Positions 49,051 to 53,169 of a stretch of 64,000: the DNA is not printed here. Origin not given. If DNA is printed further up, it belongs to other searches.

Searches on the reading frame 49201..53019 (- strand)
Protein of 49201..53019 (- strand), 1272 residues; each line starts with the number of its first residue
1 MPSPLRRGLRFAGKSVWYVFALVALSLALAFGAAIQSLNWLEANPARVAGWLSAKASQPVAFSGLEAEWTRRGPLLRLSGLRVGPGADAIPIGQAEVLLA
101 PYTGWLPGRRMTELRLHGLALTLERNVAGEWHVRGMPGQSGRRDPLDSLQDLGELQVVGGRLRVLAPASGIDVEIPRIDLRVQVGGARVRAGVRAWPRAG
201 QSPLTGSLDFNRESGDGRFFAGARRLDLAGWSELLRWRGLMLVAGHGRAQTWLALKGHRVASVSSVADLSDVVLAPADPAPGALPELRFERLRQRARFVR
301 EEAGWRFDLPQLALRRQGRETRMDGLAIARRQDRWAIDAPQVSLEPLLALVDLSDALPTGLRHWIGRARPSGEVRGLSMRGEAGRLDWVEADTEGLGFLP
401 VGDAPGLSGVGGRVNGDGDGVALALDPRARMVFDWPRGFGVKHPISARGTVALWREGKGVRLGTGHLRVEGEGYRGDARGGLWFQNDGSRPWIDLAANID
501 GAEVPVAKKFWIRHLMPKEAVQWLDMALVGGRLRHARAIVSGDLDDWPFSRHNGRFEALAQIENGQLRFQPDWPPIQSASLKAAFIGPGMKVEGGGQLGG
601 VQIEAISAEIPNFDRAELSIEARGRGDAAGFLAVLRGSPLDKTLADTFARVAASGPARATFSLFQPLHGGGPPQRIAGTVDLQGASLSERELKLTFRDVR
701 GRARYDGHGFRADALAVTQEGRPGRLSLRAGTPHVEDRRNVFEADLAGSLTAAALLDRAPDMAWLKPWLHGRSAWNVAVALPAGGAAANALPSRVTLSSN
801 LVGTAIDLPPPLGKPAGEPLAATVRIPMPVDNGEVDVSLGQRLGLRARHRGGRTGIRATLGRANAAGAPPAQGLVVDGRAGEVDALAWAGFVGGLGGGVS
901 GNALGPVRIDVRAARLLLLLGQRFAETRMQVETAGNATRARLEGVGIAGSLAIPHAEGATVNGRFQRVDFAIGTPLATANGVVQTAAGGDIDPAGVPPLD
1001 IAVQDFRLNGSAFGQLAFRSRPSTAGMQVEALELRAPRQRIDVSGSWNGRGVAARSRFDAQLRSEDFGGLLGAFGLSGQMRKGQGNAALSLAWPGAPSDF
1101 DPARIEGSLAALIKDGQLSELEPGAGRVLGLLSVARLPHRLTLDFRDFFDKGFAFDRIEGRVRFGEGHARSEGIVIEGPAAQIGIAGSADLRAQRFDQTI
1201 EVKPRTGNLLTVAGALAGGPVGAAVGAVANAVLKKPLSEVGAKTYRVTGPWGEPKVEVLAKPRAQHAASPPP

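Call 43: search_protein_families(library=pfam, proteins=[window:49201-53019:-], max_evalue=0.00001)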
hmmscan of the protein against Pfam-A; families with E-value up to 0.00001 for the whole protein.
window:49201-53019:- (1272 aa): 1 family
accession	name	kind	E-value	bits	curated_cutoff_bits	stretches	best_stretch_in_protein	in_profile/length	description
PF13116.12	YhdP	-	1e-192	643.6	46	1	10-1256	6-1224/1224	YhdP protein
